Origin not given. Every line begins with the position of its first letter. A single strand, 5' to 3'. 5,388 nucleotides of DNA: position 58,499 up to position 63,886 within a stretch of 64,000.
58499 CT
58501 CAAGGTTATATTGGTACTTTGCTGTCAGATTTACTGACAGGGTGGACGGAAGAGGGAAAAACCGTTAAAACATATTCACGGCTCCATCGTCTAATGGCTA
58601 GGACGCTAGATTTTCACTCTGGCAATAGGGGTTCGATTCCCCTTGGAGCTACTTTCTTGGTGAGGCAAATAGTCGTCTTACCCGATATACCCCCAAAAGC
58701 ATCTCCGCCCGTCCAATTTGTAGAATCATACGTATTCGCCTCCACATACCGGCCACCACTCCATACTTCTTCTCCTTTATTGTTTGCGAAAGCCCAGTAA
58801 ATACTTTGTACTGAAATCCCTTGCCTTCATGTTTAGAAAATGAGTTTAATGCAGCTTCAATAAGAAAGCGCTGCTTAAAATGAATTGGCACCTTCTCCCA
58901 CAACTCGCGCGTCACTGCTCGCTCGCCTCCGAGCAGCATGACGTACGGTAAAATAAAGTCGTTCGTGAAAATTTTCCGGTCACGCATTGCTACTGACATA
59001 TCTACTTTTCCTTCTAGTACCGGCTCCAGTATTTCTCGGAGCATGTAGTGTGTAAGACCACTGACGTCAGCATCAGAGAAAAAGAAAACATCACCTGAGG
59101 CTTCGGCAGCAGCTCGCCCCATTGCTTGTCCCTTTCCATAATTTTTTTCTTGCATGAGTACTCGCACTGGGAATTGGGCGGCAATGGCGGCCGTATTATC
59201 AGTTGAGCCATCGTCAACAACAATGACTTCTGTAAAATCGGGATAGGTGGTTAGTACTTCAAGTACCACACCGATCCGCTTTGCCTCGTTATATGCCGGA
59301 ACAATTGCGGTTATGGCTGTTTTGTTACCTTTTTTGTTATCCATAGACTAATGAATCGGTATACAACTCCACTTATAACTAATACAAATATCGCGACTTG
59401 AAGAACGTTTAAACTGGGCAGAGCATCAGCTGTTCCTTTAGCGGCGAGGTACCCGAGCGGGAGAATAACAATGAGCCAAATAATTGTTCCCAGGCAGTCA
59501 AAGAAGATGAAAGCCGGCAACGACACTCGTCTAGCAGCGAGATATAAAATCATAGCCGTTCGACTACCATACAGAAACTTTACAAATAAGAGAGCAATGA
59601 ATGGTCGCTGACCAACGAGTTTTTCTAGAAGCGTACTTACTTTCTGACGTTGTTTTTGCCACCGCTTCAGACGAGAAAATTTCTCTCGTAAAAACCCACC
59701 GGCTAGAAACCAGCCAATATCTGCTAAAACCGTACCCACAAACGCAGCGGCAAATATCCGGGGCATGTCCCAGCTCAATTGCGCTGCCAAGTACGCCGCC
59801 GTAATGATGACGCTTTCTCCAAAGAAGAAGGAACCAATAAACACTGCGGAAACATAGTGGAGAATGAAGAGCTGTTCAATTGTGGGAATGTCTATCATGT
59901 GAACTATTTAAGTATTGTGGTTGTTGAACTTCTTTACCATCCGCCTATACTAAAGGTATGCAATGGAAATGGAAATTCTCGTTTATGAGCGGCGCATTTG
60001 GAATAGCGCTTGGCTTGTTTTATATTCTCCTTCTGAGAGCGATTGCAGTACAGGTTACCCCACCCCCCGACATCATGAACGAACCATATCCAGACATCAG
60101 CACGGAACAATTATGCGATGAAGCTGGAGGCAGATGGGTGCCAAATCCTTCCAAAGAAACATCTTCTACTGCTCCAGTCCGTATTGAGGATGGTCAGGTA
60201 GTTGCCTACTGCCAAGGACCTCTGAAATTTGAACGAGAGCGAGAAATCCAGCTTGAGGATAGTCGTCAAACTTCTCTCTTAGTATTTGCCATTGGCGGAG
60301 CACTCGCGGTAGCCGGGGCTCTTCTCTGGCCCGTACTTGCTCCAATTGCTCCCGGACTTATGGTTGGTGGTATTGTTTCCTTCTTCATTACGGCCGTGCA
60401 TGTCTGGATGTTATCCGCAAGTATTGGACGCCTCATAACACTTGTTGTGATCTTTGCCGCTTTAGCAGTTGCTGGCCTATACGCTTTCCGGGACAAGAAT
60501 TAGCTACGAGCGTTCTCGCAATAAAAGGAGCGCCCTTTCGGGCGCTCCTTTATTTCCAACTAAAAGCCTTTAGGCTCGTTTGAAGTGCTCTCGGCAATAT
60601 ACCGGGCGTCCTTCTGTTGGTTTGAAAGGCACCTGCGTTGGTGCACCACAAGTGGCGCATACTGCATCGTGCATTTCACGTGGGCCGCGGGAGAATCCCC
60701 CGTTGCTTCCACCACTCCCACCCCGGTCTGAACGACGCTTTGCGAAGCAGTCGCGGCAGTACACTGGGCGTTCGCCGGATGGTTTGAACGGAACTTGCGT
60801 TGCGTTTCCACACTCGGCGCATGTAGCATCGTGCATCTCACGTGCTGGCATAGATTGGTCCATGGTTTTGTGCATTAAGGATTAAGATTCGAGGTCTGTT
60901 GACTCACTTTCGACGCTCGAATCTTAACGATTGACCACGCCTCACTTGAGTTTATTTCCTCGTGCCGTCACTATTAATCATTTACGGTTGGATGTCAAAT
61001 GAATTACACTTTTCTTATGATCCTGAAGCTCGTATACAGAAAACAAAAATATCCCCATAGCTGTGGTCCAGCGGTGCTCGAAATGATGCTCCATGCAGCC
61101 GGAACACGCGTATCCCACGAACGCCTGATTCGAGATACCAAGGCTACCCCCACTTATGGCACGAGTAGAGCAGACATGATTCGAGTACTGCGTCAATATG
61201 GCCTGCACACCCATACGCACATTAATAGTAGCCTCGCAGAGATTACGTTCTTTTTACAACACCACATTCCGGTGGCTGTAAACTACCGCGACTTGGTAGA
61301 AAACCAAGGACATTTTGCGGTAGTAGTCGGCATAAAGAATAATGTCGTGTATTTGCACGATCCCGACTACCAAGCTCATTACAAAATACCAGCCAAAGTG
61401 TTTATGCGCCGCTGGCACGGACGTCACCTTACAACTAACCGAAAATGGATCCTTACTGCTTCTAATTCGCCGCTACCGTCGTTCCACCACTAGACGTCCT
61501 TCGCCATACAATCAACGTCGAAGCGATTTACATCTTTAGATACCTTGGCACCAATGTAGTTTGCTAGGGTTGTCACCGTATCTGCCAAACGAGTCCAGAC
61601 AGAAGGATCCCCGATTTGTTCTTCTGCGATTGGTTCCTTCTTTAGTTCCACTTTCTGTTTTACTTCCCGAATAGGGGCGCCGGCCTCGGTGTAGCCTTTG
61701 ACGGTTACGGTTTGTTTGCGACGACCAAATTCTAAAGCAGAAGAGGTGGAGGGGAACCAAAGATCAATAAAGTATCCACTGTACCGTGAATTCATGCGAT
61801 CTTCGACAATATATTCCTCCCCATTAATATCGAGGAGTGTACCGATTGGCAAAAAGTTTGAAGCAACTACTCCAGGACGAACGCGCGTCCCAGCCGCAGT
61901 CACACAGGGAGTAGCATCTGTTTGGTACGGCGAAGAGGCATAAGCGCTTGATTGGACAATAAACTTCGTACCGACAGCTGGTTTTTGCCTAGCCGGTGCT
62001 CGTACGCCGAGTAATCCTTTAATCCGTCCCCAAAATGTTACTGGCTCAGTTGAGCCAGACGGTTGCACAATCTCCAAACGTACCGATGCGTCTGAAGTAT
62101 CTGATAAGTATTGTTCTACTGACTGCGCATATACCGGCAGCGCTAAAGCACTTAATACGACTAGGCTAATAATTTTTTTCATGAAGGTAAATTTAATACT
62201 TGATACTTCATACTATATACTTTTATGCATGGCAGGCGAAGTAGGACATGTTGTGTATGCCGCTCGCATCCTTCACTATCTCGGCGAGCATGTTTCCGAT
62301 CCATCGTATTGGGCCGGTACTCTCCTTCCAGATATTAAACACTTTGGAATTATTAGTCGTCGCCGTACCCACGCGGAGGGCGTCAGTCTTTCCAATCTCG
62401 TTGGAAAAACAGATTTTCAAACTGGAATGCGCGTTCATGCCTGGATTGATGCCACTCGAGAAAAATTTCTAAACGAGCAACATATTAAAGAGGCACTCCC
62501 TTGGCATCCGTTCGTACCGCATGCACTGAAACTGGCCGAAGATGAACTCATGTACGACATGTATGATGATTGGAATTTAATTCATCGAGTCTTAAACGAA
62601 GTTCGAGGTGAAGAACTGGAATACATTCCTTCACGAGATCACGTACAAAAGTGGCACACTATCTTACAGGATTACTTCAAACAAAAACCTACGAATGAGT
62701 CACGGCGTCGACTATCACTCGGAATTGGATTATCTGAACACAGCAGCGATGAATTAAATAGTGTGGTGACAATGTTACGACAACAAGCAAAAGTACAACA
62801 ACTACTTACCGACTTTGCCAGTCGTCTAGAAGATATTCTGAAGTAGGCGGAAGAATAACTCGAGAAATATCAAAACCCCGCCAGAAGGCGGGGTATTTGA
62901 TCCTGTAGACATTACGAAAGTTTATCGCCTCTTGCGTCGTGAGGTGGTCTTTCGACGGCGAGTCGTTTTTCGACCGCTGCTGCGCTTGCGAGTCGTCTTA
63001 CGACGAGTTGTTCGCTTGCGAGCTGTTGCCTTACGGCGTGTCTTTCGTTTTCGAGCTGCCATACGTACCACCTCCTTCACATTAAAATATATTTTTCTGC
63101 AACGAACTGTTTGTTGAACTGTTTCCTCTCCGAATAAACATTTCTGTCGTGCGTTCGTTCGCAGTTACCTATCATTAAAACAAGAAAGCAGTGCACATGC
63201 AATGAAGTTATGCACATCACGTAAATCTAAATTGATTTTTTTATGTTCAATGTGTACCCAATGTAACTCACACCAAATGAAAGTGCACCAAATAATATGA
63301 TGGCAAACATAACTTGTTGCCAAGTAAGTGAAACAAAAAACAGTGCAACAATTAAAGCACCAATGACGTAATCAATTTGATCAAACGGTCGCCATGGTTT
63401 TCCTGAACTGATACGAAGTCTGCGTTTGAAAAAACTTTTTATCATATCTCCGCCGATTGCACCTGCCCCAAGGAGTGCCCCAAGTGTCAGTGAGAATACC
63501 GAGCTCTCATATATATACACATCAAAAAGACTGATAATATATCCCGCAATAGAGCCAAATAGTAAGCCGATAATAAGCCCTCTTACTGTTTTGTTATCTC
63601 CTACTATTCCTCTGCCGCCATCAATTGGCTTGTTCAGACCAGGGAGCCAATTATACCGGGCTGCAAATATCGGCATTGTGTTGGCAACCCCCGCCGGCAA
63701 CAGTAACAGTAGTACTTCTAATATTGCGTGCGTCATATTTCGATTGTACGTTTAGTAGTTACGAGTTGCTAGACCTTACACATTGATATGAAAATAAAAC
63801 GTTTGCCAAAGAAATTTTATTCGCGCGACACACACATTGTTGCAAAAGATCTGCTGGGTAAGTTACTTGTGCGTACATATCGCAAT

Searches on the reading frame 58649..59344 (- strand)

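Call 54: search_protein_families(library=pfam, proteins=[window:58649-59344:-], max_evalue=0.0001)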
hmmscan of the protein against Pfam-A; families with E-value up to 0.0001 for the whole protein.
window:58649-59344:- (231 aa): 3 families
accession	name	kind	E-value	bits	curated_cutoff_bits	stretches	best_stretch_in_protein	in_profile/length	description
PF00535.33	Glycos_transf_2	-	8e-26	91.4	23.3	1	13-134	2-128/168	Glycosyl transferase family 2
PF13641.12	Glyco_tranf_2_3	-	2.2e-06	28.3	27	1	11-94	3-97/230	Glycosyltransferase like family 2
PF10111.15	Glyco_tranf_2_2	-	7.6e-06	26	27.3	1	14-95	3-93/276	Glycosyltransferase like family 2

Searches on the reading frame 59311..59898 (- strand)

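Call 61: search_protein_families(library=pfam, proteins=[window:59311-59898:-], max_evalue=0.001)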
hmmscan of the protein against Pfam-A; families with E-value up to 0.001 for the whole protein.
window:59311-59898:- (195 aa): 1 family
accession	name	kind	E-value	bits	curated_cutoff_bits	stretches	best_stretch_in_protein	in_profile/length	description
PF09335.16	VTT_dom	-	1.4e-11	45.3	33.9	1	31-150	7-122/123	VTT domain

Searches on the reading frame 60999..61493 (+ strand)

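Call 61: search_protein_families(library=pfam, proteins=[window:60999-61493:+], max_evalue=0.001)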
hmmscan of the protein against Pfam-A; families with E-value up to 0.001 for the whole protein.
window:60999-61493:+ (164 aa): 4 families
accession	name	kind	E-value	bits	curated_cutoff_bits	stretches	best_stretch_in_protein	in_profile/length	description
PF03412.21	Peptidase_C39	-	3.1e-17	63.1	22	1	12-148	3-130/133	Peptidase C39 family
PF13529.12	Peptidase_C39_2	-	4.4e-12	47.2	24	1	12-122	4-142/143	Peptidase_C39 like family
PF11814.14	DUF3335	-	8.8e-06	25.8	25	0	65-127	106-170/206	Peptidase_C39 like family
PF12385.14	Peptidase_C70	-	9.9e-06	26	19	1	16-136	12-137/141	Papain-like cysteine protease AvrRpt2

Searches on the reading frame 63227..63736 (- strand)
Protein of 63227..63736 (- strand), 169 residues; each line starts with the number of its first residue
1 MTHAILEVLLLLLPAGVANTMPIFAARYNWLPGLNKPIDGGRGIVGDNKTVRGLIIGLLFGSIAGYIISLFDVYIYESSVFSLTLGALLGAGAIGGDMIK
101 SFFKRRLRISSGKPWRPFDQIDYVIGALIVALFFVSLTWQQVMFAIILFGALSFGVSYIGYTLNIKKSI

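Call 61: search_protein_families(library=pfam, proteins=[window:63227-63736:-], max_evalue=0.001)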
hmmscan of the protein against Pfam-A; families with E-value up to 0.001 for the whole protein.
window:63227-63736:- (169 aa): 2 families
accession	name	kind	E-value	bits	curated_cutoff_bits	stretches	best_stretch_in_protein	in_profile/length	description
PF01864.22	CarS-like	-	5.5e-26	92.1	22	1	2-167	2-172/175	CDP-archaeol synthase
PF01148.25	CTP_transf_1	-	3e-06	27.7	24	1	48-109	169-230/264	Cytidylyltransferase family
